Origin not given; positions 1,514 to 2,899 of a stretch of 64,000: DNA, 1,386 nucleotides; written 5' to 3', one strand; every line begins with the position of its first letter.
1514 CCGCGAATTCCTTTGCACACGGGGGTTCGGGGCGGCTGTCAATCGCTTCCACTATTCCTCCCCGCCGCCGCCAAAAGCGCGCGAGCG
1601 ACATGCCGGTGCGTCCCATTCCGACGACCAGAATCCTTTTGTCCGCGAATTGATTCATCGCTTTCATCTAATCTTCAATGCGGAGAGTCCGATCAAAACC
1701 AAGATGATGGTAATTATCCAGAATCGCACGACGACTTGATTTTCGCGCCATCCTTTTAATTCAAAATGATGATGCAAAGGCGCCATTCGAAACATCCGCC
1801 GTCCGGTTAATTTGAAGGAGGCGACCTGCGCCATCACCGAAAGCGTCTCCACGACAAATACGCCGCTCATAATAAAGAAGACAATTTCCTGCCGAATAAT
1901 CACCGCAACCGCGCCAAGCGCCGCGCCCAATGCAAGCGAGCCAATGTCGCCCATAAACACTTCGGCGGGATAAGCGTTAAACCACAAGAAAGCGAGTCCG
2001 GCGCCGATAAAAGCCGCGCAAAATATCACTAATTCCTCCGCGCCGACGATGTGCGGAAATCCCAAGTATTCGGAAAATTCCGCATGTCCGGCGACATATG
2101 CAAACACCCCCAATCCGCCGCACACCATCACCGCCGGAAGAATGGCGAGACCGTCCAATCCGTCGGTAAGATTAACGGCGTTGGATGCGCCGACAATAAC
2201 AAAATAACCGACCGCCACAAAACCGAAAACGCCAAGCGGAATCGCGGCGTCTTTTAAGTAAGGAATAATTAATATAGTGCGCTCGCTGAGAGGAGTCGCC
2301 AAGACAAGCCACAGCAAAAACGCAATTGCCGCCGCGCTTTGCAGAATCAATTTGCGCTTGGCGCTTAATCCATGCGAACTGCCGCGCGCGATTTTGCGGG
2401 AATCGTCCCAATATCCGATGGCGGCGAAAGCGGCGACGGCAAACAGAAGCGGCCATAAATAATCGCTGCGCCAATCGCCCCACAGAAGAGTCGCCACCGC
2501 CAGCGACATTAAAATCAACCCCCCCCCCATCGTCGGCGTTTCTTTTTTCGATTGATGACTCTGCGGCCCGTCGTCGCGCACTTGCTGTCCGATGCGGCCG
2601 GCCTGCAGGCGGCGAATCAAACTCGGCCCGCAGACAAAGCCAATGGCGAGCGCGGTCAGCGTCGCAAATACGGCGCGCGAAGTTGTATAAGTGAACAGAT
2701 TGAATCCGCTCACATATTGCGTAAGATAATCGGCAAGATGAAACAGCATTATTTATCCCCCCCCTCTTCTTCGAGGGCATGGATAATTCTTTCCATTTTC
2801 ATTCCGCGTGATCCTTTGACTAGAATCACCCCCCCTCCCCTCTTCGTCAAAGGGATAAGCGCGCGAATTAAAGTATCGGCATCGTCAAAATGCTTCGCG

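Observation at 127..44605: About 20 long C/G homopolymer tracts (10-16 nt), clustered in four regions and mostly in-frame inside conserved enzymes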

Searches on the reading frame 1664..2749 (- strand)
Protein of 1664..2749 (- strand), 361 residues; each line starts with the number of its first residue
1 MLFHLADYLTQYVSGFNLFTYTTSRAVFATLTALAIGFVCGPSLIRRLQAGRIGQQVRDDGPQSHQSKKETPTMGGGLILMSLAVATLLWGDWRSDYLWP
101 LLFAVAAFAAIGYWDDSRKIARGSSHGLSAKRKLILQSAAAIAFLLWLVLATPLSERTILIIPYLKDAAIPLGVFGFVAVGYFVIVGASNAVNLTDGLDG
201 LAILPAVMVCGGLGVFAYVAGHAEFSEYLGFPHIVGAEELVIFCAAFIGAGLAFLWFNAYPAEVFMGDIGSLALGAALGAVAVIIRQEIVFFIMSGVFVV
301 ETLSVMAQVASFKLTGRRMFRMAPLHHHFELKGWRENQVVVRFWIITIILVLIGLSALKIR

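Call 6: search_protein_families(library=ncbifam, proteins=[window:1664-2749:-], max_evalue=0.00001)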
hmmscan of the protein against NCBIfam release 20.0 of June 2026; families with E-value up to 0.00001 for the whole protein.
window:1664-2749:- (361 aa): 3 families
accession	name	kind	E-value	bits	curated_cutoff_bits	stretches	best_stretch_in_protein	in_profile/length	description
TIGR00445.1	mraY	equivalog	8.2e-123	410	192.05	1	40-361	4-321/321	phospho-N-acetylmuramoyl-pentapeptide-transferase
NF053644.1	MraY_archaea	equivalog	4.5e-26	92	450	1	172-355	178-340/340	pseudomurein biosynthesis MraY family phospho-N-acetylmuramoyl-pentapeptide-transferase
TIGR02380.1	ECA_wecA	exception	2.5e-07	30.1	326.05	1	67-296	37-240/346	UDP-N-acetylglucosamine--undecaprenyl-phosphate N-acetylglucosaminephosphotransferase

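Call 8: find_related_loci(query=window:1664-2749:-, collection=genome_contigs, flank=10000)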
Query window:1664-2749:- (361 aa) in genome_contigs; peptide patterns used: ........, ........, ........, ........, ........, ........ (x = any residue, [..] = any of these).
600 stretches matched a pattern (row limit reached: there are more); 599 encode a relative of the query (tblastn E <= 1e-3); the best 80 are kept; 80 distinct loci.
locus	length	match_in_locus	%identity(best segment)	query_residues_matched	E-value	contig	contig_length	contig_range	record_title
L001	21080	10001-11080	60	1-361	3e-141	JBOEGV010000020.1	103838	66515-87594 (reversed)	MAG: Neptuniibacter sp. isolate PBSAgam5 PBSA13b_contig_895, whole genome shotgun sequence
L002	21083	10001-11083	63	1-361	2e-141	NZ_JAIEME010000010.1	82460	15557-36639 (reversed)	MAG: Nitrosomonas sp. isolate co.spades.CONCOCT.2.5kb_026 c_000000000007, whole genome shotgun sequence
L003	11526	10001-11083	62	1-361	4e-141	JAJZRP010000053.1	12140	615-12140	MAG: Proteobacteria bacterium isolate SKS1.bin95 NODE_9339_length_12140_cov_18.999667, whole genome shotgun sequence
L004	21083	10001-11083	62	1-361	2e-140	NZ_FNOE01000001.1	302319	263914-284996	Nitrosomonas oligotropha strain Nm75, whole genome shotgun sequence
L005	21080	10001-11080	59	1-361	1e-140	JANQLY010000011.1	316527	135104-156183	MAG: Pseudomonadales bacterium isolate PL25a_bin.76 k99_2911055, whole genome shotgun sequence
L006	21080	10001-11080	60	1-361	1e-140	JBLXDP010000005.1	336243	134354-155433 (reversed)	MAG: Marinobacterium sp. isolate ES20-11 S20maxbin_out.027_metabat.1RE.5K@5, whole genome shotgun sequence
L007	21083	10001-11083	63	1-361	3e-140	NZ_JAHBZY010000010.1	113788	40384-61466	MAG: Nitrosomonas sp. isolate ACE_PRO53 PRO53_10, whole genome shotgun sequence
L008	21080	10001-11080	61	1-361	7e-140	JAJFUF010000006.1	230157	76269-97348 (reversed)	MAG: Lysobacteraceae bacterium isolate bin.379 k141_3278886, whole genome shotgun sequence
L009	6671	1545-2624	61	1-361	9e-140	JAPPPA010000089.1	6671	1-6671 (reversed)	MAG: Gammaproteobacteria bacterium isolate SB9156_S5_bin_6 NODE_2937_length_6671_cov_6.01844, whole genome shotgun seque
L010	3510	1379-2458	60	1-361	4e-144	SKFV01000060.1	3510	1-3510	MAG: Pseudomonas sp. isolate CSBr16_108 CSBr16-50817, whole genome shotgun sequence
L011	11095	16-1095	60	1-361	4e-138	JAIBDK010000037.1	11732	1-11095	MAG: Gammaproteobacteria bacterium isolate bin.11 k141_226182_length_11732_cov_267.4712, whole genome shotgun sequence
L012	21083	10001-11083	61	1-361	5e-138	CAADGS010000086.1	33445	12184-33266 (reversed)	uncultured beta proteobacterium isolate AOB.fa.gz genome assembly, contig: k127_58944, whole genome shotgun sequence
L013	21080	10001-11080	59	1-361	5e-138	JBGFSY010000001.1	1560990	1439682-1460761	MAG: Candidatus Reddybacter sp. isolate MCH_2_108 c_000000000001, whole genome shotgun sequence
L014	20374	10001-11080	58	1-361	5e-138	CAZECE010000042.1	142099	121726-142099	MAG TPA_asm: uncultured Pseudomonadales bacterium isolate binchicken_co313_127 genome assembly, contig: k141_3767785, wh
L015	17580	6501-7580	58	1-361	2e-137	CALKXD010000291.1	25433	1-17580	MAG: uncultured Granulosicoccaceae bacterium isolate B4_Bin_MAXBIN__032_sub_1 genome assembly, contig: c_000001942384, w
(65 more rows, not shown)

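Call 22: find_encoding_contigs(protein=window:1664-2749:-, flank=10000, max_places=10)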
Protein window:1664-2749:- (361 aa): 2 contigs read that carry it; 2 places shown.
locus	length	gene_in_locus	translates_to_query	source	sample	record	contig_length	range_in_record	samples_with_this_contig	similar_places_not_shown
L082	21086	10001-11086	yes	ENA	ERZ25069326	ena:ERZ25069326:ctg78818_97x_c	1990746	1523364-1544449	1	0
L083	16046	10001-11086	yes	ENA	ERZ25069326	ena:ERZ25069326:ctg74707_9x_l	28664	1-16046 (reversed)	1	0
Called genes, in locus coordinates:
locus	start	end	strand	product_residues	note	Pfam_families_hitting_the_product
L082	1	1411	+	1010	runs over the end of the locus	PF04851:ResIII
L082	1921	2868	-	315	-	PF02951:GSH-S_N, PF02955:GSH-S_ATP, PF08443:RimK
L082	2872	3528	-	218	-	PF05433:Rick_17kDa_Anti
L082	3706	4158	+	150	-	PF02381:MraZ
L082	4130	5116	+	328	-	PF01795:Methyltransf_5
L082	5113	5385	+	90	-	PF04999:FtsL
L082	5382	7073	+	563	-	PF03717:PBP_dimer, PF00905:Transpeptidase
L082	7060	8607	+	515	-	PF01225:Mur_ligase (weak), PF08245:Mur_ligase_M, PF02875:Mur_ligase_C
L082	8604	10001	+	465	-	PF01225:Mur_ligase, PF08245:Mur_ligase_M, PF02875:Mur_ligase_C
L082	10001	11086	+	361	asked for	PF00953:Glycos_transf_4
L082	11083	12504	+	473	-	PF21799:MurD-like_N, PF08245:Mur_ligase_M, PF02875:Mur_ligase_C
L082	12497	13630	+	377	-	PF01098:FTSW_RODA_SPOVE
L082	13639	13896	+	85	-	PF03033:Glyco_transf_28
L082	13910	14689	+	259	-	PF03033:Glyco_transf_28, PF04101:Glyco_tran_28_C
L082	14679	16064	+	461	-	PF01225:Mur_ligase, PF08245:Mur_ligase_M, PF02875:Mur_ligase_C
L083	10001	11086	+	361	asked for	PF00953:Glycos_transf_4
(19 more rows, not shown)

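Call 36: find_homologous_proteins(query=window:1664-2749:-, max_evalue=1e-60)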
Query window:1664-2749:- (361 aa): 8000 proteins with E <= 1e-60 among 8000 candidates; the best 120 are listed.
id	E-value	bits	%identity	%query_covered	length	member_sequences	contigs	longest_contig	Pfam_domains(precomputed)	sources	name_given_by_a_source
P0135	1.4e-231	786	100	100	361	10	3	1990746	PF00953.27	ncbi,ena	-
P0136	6.5e-161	553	72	100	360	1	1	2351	PF00953.27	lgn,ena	-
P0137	2.3e-156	538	69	100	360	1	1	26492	PF00953.27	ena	-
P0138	1.6e-151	523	-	-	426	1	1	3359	PF00953.27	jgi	jgi:phospho-N-acetylmuramoyl-pentapeptide-transferase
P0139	2.7e-151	522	68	100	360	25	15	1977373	PF00953.27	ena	-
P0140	8.7e-150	517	-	-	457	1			PF00953.27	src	-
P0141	9.9e-148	510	67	100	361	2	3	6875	PF00953.27,PF10555.15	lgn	-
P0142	1.0e-147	510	65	100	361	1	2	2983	PF00953.27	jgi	jgi:phospho-N-acetylmuramoyl-pentapeptide-transferase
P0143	1.4e-147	510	64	100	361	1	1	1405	PF00953.27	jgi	jgi:phospho-N-acetylmuramoyl-pentapeptide-transferase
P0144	1.4e-147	510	66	100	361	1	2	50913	PF00953.27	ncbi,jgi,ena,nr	ncbi:MAG TPA: phospho-N-acetylmuramoyl-pentapeptide-transferase [Burkholderiales bacterium]|nr:phosp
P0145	2.2e-147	509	65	100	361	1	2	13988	PF00953.27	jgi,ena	-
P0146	2.2e-147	509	65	100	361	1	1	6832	PF00953.27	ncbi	-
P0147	4.0e-147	508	64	100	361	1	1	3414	PF00953.27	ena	-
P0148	4.9e-147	508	65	100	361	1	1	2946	PF00953.27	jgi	jgi:phospho-N-acetylmuramoyl-pentapeptide-transferase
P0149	7.7e-147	507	64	100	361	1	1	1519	PF00953.27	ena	-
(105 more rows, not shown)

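Call 37: find_encoding_contigs(protein=P0139, flank=10000, max_places=5)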
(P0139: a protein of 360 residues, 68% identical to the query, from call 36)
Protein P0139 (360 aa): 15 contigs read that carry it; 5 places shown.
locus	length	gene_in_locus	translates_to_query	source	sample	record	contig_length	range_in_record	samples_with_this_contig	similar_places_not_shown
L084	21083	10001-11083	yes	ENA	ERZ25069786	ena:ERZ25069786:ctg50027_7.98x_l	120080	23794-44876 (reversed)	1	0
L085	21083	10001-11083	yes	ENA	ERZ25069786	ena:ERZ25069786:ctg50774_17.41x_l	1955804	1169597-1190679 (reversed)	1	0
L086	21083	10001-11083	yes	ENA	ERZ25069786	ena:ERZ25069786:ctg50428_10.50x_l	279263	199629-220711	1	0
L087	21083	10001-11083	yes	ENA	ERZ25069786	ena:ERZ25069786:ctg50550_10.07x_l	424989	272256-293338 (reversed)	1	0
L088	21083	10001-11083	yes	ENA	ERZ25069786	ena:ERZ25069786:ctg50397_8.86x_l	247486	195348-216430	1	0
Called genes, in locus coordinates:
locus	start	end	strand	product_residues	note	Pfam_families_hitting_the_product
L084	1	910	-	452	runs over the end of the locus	PF03952:Enolase_N, PF00113:Enolase_C, PF13378:MR_MLE_C (weak)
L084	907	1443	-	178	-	PF01451:LMWPc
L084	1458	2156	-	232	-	PF00005:ABC_tran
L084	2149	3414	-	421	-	PF12704:MacB_PCD, PF02687:FtsX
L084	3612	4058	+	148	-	PF02381:MraZ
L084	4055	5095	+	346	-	PF01795:Methyltransf_5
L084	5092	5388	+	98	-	-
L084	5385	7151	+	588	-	PF03717:PBP_dimer, PF00905:Transpeptidase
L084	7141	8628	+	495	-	PF01225:Mur_ligase (weak), PF08245:Mur_ligase_M, PF02875:Mur_ligase_C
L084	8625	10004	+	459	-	PF01225:Mur_ligase (weak), PF08245:Mur_ligase_M, PF02875:Mur_ligase_C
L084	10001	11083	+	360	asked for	PF00953:Glycos_transf_4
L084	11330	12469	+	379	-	PF08245:Mur_ligase_M, PF02875:Mur_ligase_C (weak)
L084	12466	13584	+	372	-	PF01098:FTSW_RODA_SPOVE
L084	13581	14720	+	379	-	PF03033:Glyco_transf_28, PF04101:Glyco_tran_28_C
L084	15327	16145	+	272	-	PF08245:Mur_ligase_M, PF02875:Mur_ligase_C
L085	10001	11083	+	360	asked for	PF00953:Glycos_transf_4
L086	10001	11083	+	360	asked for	PF00953:Glycos_transf_4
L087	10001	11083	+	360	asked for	PF00953:Glycos_transf_4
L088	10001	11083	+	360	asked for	PF00953:Glycos_transf_4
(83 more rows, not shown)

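Call 38: find_encoding_contigs(protein=P0137, flank=10000, max_places=3)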
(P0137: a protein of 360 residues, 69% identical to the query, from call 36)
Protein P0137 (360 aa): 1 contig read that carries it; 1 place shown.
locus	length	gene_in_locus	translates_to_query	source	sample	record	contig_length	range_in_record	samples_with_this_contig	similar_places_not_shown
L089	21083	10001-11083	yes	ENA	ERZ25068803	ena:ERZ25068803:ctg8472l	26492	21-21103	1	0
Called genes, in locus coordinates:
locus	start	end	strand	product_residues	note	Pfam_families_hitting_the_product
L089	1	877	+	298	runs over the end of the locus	?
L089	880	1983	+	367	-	PF01743:PolyA_pol, PF12627:PolyA_pol_RNAbd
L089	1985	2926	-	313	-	PF02951:GSH-S_N, PF02955:GSH-S_ATP, PF08443:RimK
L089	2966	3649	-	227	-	PF05433:Rick_17kDa_Anti (weak)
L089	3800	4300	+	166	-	PF02381:MraZ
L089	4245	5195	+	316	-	PF01795:Methyltransf_5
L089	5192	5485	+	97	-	PF04999:FtsL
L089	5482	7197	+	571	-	PF03717:PBP_dimer, PF00905:Transpeptidase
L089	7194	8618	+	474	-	PF01225:Mur_ligase, PF08245:Mur_ligase_M, PF02875:Mur_ligase_C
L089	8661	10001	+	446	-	PF01225:Mur_ligase, PF08245:Mur_ligase_M, PF02875:Mur_ligase_C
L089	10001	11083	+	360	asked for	PF00953:Glycos_transf_4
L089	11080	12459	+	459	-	PF21799:MurD-like_N, PF08245:Mur_ligase_M, PF02875:Mur_ligase_C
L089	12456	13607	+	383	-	PF01098:FTSW_RODA_SPOVE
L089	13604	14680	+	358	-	PF03033:Glyco_transf_28, PF04101:Glyco_tran_28_C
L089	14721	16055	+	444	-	PF01225:Mur_ligase, PF08245:Mur_ligase_M, PF02875:Mur_ligase_C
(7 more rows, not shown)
